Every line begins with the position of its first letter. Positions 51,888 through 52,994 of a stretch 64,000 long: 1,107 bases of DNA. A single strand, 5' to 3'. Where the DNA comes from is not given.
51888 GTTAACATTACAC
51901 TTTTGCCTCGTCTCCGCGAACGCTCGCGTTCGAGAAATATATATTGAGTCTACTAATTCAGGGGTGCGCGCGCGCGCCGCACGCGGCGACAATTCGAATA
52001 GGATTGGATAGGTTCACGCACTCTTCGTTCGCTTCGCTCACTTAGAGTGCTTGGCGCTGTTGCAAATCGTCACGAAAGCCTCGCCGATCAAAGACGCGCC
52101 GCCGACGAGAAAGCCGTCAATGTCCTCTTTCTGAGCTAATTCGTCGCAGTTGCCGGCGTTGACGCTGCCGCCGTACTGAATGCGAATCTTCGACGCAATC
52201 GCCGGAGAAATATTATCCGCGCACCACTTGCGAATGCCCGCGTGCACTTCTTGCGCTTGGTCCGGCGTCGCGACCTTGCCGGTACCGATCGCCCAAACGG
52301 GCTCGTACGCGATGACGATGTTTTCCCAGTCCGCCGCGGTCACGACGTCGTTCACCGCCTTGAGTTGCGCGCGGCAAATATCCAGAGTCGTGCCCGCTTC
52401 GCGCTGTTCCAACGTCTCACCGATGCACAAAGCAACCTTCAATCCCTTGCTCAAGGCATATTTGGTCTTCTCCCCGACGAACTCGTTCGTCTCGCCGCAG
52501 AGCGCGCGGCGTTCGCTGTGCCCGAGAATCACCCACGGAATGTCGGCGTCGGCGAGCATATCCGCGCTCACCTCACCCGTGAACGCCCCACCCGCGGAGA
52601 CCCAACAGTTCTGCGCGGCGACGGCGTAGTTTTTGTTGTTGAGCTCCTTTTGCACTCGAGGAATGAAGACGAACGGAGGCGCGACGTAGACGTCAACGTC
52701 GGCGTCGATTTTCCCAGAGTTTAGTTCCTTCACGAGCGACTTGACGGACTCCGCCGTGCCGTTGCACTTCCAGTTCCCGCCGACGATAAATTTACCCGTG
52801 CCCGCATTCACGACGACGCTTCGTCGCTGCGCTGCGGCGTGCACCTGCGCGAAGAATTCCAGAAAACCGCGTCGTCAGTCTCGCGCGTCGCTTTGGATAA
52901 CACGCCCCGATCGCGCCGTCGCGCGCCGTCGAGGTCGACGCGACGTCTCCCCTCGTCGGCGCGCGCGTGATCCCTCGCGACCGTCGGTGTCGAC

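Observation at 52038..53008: Triosephosphate isomerase with a short upstream exon encoding a transit-peptide-like leader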

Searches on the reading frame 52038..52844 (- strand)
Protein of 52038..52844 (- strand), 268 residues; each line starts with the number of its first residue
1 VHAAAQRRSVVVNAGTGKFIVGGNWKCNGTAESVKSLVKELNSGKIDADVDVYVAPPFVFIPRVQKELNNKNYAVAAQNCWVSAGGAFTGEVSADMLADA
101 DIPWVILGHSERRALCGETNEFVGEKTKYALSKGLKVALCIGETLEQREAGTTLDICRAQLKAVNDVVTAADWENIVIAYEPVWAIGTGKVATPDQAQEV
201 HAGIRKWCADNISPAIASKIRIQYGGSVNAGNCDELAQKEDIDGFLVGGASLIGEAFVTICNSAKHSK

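Call 7: find_homologous_proteins(query=window:52041-52844:-)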
Query window:52041-52844:- (268 aa): 8000 proteins with E <= 0.001 among 8000 candidates; the best 120 are listed.
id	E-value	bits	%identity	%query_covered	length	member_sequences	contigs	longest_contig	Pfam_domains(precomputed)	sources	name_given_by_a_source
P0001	6.1e-173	591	98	100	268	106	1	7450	PF00121.25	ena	-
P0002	2.4e-155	534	91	97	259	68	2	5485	PF00121.25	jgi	-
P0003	1.7e-153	528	90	97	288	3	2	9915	PF00121.25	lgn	-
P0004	8.0e-153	525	87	99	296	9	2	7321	PF00121.25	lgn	-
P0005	3.2e-147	507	85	99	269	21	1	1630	PF00121.25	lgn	-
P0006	3.2e-145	501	87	95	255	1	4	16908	PF00121.25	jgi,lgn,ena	-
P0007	1.0e-141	489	84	97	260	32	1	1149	PF00121.25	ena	-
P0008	3.1e-135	468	89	86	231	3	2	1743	PF00121.25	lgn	-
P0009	4.3e-128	444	76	97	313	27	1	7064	PF00121.25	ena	-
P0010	1.8e-126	439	54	92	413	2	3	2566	PF00121.25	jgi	-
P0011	2.0e-125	436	75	97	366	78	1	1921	PF00121.25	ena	-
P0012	2.9e-125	435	74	100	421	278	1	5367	PF00121.25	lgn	-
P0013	4.3e-121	421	71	98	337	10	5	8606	PF00121.25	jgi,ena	-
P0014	1.9e-120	419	69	97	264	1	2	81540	PF00121.25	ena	-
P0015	6.1e-120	418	70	97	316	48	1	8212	PF00121.25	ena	-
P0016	1.5e-119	416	69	95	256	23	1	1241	PF00121.25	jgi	jgi:triosephosphate isomerase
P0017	5.2e-118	411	71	95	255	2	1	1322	PF00121.25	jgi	-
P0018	3.2e-117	409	70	95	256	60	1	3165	PF00121.25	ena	-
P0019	7.3e-117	408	70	95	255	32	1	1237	PF00121.25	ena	-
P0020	1.3e-116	407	67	99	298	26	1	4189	PF00121.25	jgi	jgi:triosephosphate isomerase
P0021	1.7e-116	406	67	99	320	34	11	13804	PF00121.25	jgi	jgi:triosephosphate isomerase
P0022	8.8e-116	404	67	95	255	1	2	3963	PF00121.25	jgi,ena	-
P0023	3.3e-115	402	65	99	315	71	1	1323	PF00121.25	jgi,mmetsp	mmetsp:Transcript_698/g.2851 ORF Transcript_698/g.2851 Transcript_698/m.2851 type:complete len:316 (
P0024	4.1e-115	402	68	95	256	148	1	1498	PF00121.25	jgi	jgi:triosephosphate isomerase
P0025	8.9e-115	401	71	95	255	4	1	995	PF00121.25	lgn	-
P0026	2.6e-114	399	70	95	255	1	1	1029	PF00121.25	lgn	-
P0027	9.6e-114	397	72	94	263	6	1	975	PF00121.25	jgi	jgi:triosephosphate isomerase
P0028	2.1e-113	396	67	95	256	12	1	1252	PF00121.25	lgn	-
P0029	2.5e-113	396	70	97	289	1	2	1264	PF00121.25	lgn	-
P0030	1.0e-112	394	65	99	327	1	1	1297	PF00121.25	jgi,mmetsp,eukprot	mmetsp:Transcript_40463/g.49074 ORF Transcript_40463/g.49074 Transcript_40463/m.49074 type:complete 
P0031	1.2e-112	394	47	97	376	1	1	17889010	PF00121.25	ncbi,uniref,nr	ncbi:Triosephosphate isomerase [Actinidia chinensis var. chinensis]|uniref:Triosephosphate isomerase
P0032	2.9e-112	393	67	95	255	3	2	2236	PF00121.25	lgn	-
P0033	4.4e-112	392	67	94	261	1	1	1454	PF00121.25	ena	-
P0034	1.3e-109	384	64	99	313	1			PF00121.25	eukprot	eukprot:CAMPEP_0182862860 /NCGR_PEP_ID=MMETSP0034_2-20130328/6312_1 /TAXON_ID=156128 /ORGANISM="Neph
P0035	5.1e-109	382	66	93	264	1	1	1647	PF00121.25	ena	-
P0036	5.2e-109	382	69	93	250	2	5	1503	PF00121.25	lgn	-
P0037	1.3e-108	381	65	99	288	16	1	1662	PF00121.25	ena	-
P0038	3.7e-108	379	68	89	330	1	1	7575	PF00121.25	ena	-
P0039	5.4e-107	375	62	100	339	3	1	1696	PF00121.25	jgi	-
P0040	1.9e-106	373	62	99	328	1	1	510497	PF00121.25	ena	-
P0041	2.0e-106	373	65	97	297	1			PF00121.25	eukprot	eukprot:g7368.t1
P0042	3.4e-106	373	65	97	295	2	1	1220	PF00121.25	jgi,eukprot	eukprot:CAMPEP_0196582480 /NCGR_PEP_ID=MMETSP1081-20130531/39043_1 /TAXON_ID=36882 /ORGANISM="Pyrami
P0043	2.7e-105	370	65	94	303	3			PF00121.25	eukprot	eukprot:CAMPEP_0118933886 /NCGR_PEP_ID=MMETSP1169-20130426/12837_1 /TAXON_ID=36882 /ORGANISM="Pyrami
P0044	1.6e-104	367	63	98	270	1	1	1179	PF00121.25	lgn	-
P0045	7.4e-104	365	65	93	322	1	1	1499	PF00121.25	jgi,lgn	-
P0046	8.2e-104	365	63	100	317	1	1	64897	PF00121.25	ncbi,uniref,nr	ncbi:hypothetical protein PIB30_043571 [Stylosanthes scabra]|uniref:Triosephosphate isomerase, chlor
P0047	8.6e-104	365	62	100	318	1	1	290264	PF00121.25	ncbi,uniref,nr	ncbi:hypothetical protein PIB30_006232 [Stylosanthes scabra]|uniref:Triosephosphate isomerase, chlor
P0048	9.6e-104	365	59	99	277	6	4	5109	PF00121.25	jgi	-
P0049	1.7e-103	364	62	96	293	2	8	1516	PF00121.25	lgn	-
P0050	2.1e-103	363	62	96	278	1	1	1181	PF00121.25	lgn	-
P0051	6.1e-103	362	68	92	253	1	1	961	PF00121.25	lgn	-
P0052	7.0e-103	362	61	100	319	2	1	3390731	PF00121.25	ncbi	ncbi:Triosephosphate isomerase, cytosolic [Orobanche hederae]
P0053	9.1e-103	361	61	98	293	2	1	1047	PF00121.25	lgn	-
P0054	1.7e-102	360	62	100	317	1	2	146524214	PF00121.25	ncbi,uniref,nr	ncbi:triosephosphate isomerase, chloroplastic [Arachis duranensis]|uniref:Triosephosphate isomerase,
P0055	1.7e-102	360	62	100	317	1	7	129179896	PF00121.25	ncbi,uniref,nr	ncbi:hypothetical protein HN51_015956 [Arachis hypogaea]|uniref:Triosephosphate isomerase n=1 Tax=Ar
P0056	2.2e-102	360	59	100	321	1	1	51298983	PF00121.25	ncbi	ncbi:Triosephosphate isomerase, cytosolic [Orobanche gracilis]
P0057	2.5e-102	360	62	97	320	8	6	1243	PF00121.25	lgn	-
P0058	2.9e-102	360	61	98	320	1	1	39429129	PF00121.25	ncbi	ncbi:unnamed protein product [Amaranthus hypochondriacus]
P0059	3.1e-102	360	62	97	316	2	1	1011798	PF00121.25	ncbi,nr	ncbi:hypothetical protein Leryth_007269 [Lithospermum erythrorhizon]|nr:hypothetical protein Leryth_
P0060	5.5e-102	359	61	98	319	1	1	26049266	PF00121.25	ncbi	ncbi:Triosephosphate isomerase, cytosolic [Orobanche gracilis]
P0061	6.8e-102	358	62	99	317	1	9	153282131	PF00121.25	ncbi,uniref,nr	ncbi:hypothetical protein HN51_040446 [Arachis hypogaea]|uniref:Triosephosphate isomerase n=1 Tax=Ar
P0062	7.8e-102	358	61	97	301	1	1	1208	PF00121.25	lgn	-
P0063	8.3e-102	358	61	100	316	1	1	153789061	PF00121.25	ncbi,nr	ncbi:Triosephosphate isomerase [Arachis hypogaea]|nr:Triosephosphate isomerase [Arachis hypogaea]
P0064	9.1e-102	358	61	99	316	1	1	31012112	PF00121.25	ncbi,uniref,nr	ncbi:OLC1v1003433C1 [Oldenlandia corymbosa var. corymbosa]|uniref:OLC1v1003433C1 n=1 Tax=Oldenlandia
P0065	1.1e-101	358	62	97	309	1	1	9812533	PF00121.25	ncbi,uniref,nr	ncbi:triosephosphate isomerase, chloroplastic-like [Phoenix dactylifera]|uniref:Triosephosphate isom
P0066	1.7e-101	357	61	97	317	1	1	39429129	PF00121.25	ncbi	ncbi:unnamed protein product [Amaranthus hypochondriacus]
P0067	1.7e-101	357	62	97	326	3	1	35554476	PF00121.25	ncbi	ncbi:Triose-phosphate isomerase [Bertholletia excelsa]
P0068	2.0e-101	357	61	97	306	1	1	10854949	PF00121.25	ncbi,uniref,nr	ncbi:PREDICTED: triosephosphate isomerase, chloroplastic-like [Ipomoea nil]|uniref:triosephosphate i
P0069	3.0e-101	356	62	97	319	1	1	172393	PF00121.25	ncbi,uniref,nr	ncbi:triosephosphate isomerase, chloroplastic [Dorcoceras hygrometricum]|uniref:Triosephosphate isom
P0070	3.2e-101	356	62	97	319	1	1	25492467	PF00121.25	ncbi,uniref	ncbi:triosephosphate isomerase, chloroplastic-like [Primulina huaijiensis]|uniref:triosephosphate is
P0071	3.5e-101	356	64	95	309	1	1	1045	PF00121.25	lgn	-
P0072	3.6e-101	356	60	100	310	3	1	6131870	PF00121.25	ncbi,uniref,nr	ncbi:unnamed protein product [Cuscuta epithymum]|uniref:Triosephosphate isomerase n=1 Tax=Cuscuta ep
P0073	3.6e-101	356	64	97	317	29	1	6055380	PF00121.25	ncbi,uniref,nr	ncbi:PREDICTED: triosephosphate isomerase, chloroplastic [Populus euphratica]|uniref:Triosephosphate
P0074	3.6e-101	356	61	100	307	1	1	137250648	PF00121.25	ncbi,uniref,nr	ncbi:triosephosphate isomerase, chloroplastic [Lotus japonicus]|uniref:triosephosphate isomerase, ch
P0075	3.6e-101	356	61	99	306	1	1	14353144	PF00121.25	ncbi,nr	ncbi:hypothetical protein LUZ60_011875 [Juncus effusus]|nr:hypothetical protein LUZ60_011875 [Juncus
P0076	3.7e-101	356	61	97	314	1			PF00121.25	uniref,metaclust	uniref:TSA: Wollemia nobilis Ref_Wollemi_Transcript_11966_1281 transcribed RNA sequence n=1 Tax=Woll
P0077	4.1e-101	356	61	97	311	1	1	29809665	PF00121.25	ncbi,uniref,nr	ncbi:triosephosphate isomerase, chloroplastic-like [Ipomoea triloba]|uniref:triosephosphate isomeras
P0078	4.1e-101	356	63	98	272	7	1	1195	PF00121.25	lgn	-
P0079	4.7e-101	356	62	99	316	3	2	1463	PF00121.25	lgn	-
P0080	4.8e-101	356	64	97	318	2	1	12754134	PF00121.25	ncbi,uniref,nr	ncbi:hypothetical protein P3X46_033577 [Hevea brasiliensis]|uniref:Triosephosphate isomerase n=1 Tax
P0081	5.2e-101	356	62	95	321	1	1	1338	PF00121.25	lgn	-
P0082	6.3e-101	355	62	99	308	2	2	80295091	PF00121.25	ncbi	ncbi:unnamed protein product [Urochloa decumbens]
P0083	6.7e-101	355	66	92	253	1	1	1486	PF00121.25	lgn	-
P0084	7.8e-101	355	61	97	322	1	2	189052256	PF00121.25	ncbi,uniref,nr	ncbi:hypothetical protein SOVF_199480 [Spinacia oleracea]|uniref:Triosephosphate isomerase, chloropl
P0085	8.5e-101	355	61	99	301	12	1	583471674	PF00121.25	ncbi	ncbi:hypothetical protein ACQJBY_050838 [Aegilops geniculata]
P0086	9.9e-101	355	62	97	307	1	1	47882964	PF00121.25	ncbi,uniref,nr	ncbi:triosephosphate isomerase, chloroplastic [Elaeis guineensis]|uniref:Triosephosphate isomerase, 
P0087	1.1e-100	355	61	97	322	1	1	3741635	PF00121.25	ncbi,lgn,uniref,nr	ncbi:triosephosphate isomerase, chloroplastic [Chenopodium quinoa]|uniref:triosephosphate isomerase,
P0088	1.1e-100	355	62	99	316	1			PF00121.25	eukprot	eukprot:c18897_g1_i1 orf=425-1375(-)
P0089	1.1e-100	355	63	99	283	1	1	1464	PF00121.25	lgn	-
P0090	1.2e-100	354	63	97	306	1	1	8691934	PF00121.25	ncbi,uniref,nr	ncbi:triosephosphate isomerase, chloroplastic-like [Cucurbita pepo subsp. pepo]|uniref:triosephospha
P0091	1.2e-100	354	63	97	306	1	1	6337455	PF00121.25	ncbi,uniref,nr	ncbi:triosephosphate isomerase, chloroplastic-like [Cucurbita maxima]|uniref:Triosephosphate isomera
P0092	1.5e-100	354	67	92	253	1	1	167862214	PF00121.25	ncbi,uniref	ncbi:hypothetical protein RND81_03G173800 [Saponaria officinalis]|uniref:Triosephosphate isomerase, 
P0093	1.7e-100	354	65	92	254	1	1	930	PF00121.25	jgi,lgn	-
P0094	1.8e-100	354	62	100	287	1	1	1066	PF00121.25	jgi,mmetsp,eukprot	mmetsp:Transcript_10128/g.25689 ORF Transcript_10128/g.25689 Transcript_10128/m.25689 type:complete 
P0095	1.8e-100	354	62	97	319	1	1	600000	PF00121.25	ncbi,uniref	ncbi:LOW QUALITY PROTEIN: triosephosphate isomerase, chloroplastic-like [Primulina eburnea]|uniref:L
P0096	1.9e-100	354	61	100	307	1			PF00121.25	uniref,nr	uniref:Triosephosphate isomerase n=1 Tax=Lotus japonicus TaxID=34305 RepID=I3SZG4_LOTJA|nr:unknown [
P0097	1.9e-100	354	63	97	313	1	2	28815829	PF00121.25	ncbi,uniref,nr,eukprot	ncbi:triosephosphate isomerase, chloroplastic [Ricinus communis]|uniref:Triosephosphate isomerase, p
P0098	2.2e-100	354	62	97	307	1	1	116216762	PF00121.25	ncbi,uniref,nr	ncbi:hypothetical protein K2173_017909 [Erythroxylum novogranatense]|uniref:Triosephosphate isomeras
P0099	2.3e-100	354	61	97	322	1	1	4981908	PF00121.25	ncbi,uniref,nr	ncbi:triosephosphate isomerase, chloroplastic-like [Chenopodium quinoa]|uniref:triosephosphate isome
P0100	2.5e-100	353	63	97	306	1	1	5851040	PF00121.25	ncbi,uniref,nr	ncbi:triosephosphate isomerase, chloroplastic-like [Cucurbita moschata]|uniref:Triosephosphate isome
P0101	2.7e-100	353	63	97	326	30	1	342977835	PF00121.25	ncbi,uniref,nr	ncbi:unnamed protein product [Lactuca virosa]|uniref:Triosephosphate isomerase n=1 Tax=Lactuca viros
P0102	2.8e-100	353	61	97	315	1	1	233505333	PF00121.25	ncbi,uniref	ncbi:triosephosphate isomerase, chloroplastic-like [Henckelia pumila]|uniref:triosephosphate isomera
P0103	2.8e-100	353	65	92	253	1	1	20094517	PF00121.25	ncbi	ncbi:unnamed protein product [Amaranthus hypochondriacus]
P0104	2.9e-100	353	62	97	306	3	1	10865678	PF00121.25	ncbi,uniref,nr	ncbi:triosephosphate isomerase, chloroplastic-like [Cucurbita pepo subsp. pepo]|uniref:triosephospha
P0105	3.1e-100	353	60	96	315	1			PF00121.25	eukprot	eukprot:jgi/Chlat1/2367/Chrsp17S02641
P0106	3.3e-100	353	62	97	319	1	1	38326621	PF00121.25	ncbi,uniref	ncbi:triosephosphate isomerase, chloroplastic-like [Primulina tabacum]|uniref:triosephosphate isomer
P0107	3.3e-100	353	63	97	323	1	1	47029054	PF00121.25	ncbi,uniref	ncbi:unnamed protein product [Linum trigynum]|uniref:Triosephosphate isomerase, chloroplastic n=1 Ta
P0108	3.3e-100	353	62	97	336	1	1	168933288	PF00121.25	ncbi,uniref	ncbi:hypothetical protein RJT34_19749 [Clitoria ternatea]|uniref:Triosephosphate isomerase n=1 Tax=C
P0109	3.4e-100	353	63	99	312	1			PF00121.25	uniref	uniref:Triosephosphate isomerase n=1 Tax=Kalanchoe fedtschenkoi TaxID=63787 RepID=A0A7N0U5J4_KALFE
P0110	3.5e-100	353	62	97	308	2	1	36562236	PF00121.25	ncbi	ncbi:hypothetical protein ACOSP7_005750 [Xanthoceras sorbifolium]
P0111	3.5e-100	353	64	94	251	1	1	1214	PF00121.25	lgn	-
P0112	3.7e-100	353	65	92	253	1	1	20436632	PF00121.25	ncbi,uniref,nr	ncbi:triosephosphate isomerase, cytosolic [Amaranthus tricolor]|uniref:triosephosphate isomerase, cy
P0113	3.8e-100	353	62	97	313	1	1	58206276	PF00121.25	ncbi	ncbi:hypothetical protein QQ045_010039 [Rhodiola kirilowii]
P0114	3.9e-100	353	61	97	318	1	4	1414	PF00121.25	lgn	-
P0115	4.0e-100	353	63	97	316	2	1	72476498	PF00121.25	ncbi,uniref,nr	ncbi:unnamed protein product [Linum tenue]|uniref:Triosephosphate isomerase, chloroplastic n=1 Tax=L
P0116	4.0e-100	353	61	97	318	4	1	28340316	PF00121.25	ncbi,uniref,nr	ncbi:triosephosphate isomerase, chloroplastic-like [Ipomoea triloba]|uniref:triosephosphate isomeras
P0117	4.2e-100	353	62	95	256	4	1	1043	PF00121.25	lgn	-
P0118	4.3e-100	353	61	97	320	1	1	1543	PF00121.25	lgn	-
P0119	4.3e-100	353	62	97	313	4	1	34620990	PF00121.25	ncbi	ncbi:unnamed protein product [Rhodiola kirilowii]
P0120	4.6e-100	353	62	97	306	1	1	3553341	PF00121.25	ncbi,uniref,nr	ncbi:triosephosphate isomerase, chloroplastic-like [Cucurbita maxima]|uniref:Triosephosphate isomera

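Call 8: search_protein_families(library=pfam, proteins=[window:52041-52844:-])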
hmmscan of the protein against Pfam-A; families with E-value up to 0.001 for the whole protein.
window:52041-52844:- (268 aa): 1 family
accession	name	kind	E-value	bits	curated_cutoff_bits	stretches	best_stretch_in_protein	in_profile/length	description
PF00121.24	TIM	-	1.9e-92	309.7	20.1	1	20-263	2-244/245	Triosephosphate isomerase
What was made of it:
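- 52038..52844 (-): TPI exon 2. It encodes the last 14 residues of the presequence (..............), the whole TIM barrel and the stop codon (52040-52038). PF00121 at E=1.9e-92 (call 8).
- On Triosephosphate isomerase (Pfam PF00121, TIM barrel): 309.7 bits against a cut-off of 20.1, covering profile positions 2-244 of 245 (call 8).
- Checked: The ORF 52038..52844(-) matches PF00121 (TIM) at E=1.9e-92 over residues 20-263 (call 8).
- Family: PF00121 at E=1.9e-92 (call 8).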

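Call 11: find_encoding_contigs(protein=P0001, flank=4000, max_places=6)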
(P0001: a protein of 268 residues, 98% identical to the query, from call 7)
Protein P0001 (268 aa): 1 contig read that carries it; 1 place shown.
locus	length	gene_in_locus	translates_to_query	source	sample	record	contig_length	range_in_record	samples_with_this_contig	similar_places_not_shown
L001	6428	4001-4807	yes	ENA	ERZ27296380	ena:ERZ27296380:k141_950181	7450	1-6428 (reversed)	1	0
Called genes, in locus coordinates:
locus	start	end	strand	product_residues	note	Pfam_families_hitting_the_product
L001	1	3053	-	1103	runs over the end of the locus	PF00675:Peptidase_M16, PF05193:Peptidase_M16_C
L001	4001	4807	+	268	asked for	PF00121:TIM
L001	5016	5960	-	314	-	PF00005:ABC_tran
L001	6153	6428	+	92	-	?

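Call 13: find_encoding_contigs(protein=P0003, flank=4000, max_places=4)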
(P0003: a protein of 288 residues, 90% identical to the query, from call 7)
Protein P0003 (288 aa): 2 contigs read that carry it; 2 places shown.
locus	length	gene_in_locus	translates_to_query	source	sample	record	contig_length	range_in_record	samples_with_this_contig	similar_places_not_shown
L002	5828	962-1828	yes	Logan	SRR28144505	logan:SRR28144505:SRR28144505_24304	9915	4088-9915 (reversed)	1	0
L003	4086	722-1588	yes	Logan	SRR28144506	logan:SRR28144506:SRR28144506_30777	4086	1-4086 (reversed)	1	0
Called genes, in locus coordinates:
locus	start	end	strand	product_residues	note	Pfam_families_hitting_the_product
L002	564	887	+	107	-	-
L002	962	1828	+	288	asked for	PF00121:TIM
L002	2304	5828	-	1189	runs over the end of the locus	PF00675:Peptidase_M16, PF05193:Peptidase_M16_C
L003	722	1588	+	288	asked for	PF00121:TIM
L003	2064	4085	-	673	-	?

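Call 14: find_encoding_contigs(protein=P0004, flank=4000, max_places=4)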
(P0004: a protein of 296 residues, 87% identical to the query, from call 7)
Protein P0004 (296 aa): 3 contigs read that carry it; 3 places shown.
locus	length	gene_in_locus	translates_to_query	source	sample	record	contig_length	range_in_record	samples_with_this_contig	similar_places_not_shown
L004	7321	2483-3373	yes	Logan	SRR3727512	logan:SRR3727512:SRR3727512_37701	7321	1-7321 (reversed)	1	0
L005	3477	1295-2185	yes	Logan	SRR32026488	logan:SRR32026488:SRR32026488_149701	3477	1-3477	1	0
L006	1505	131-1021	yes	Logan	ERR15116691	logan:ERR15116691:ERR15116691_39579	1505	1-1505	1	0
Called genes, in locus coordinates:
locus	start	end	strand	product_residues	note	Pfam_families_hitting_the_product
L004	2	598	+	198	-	?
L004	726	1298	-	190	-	PF00578:AhpC-TSA, PF08534:Redoxin, PF10417:1-cysPrx_C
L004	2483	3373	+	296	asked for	PF00121:TIM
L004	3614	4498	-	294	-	PF00005:ABC_tran, PF13304:AAA_21 (faint)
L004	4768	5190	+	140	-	-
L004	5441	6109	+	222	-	PF03134:TB2_DP1_HVA22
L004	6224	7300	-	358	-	PF00316:FBPase, PF18913:FBPase_C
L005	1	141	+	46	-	?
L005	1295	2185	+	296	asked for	PF00121:TIM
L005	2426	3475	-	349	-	?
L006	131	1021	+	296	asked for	PF00121:TIM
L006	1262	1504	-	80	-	?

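Call 15: find_encoding_contigs(protein=P0005, flank=4000, max_places=4)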
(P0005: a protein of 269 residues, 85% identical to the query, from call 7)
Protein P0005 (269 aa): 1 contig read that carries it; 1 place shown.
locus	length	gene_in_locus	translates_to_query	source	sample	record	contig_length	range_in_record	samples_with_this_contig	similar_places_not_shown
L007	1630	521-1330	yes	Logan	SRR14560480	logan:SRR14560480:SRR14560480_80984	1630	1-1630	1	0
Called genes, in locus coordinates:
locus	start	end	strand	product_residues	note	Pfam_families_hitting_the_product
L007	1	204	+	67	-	?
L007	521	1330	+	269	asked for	PF00121:TIM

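Call 16: find_encoding_contigs(protein=P0006, flank=4000, max_places=4)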
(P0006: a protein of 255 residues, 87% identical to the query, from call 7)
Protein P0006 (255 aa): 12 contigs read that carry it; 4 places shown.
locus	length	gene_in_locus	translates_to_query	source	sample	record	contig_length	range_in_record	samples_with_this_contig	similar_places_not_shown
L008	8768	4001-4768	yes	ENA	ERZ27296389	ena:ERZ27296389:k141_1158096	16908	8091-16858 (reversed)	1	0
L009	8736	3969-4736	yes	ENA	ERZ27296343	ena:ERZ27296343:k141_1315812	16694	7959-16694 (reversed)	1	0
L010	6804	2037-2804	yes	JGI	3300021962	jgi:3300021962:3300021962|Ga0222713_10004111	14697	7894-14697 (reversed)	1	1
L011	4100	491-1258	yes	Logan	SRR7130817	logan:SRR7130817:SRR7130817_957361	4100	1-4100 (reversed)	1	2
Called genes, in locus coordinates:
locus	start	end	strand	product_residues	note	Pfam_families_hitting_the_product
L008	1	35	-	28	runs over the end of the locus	?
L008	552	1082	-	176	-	-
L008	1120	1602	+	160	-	PF00578:AhpC-TSA, PF08534:Redoxin, PF10417:1-cysPrx_C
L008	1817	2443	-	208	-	PF01370:Epimerase, PF16363:GDP_Man_Dehyd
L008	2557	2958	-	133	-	PF01073:3Beta_HSD (weak), PF01370:Epimerase, PF16363:GDP_Man_Dehyd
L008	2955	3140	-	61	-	-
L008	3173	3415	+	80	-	-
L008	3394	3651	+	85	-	-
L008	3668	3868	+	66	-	-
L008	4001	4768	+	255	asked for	PF00121:TIM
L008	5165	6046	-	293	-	PF00005:ABC_tran, PF13304:AAA_21 (faint)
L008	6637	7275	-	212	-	-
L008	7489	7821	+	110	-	-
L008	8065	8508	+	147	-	PF03874:RNA_pol_Rpb4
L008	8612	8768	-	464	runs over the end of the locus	PF21904:CAND6-7_N, PF06814:GOST_TM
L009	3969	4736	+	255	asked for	PF00121:TIM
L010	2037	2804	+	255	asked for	PF00121:TIM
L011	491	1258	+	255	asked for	PF00121:TIM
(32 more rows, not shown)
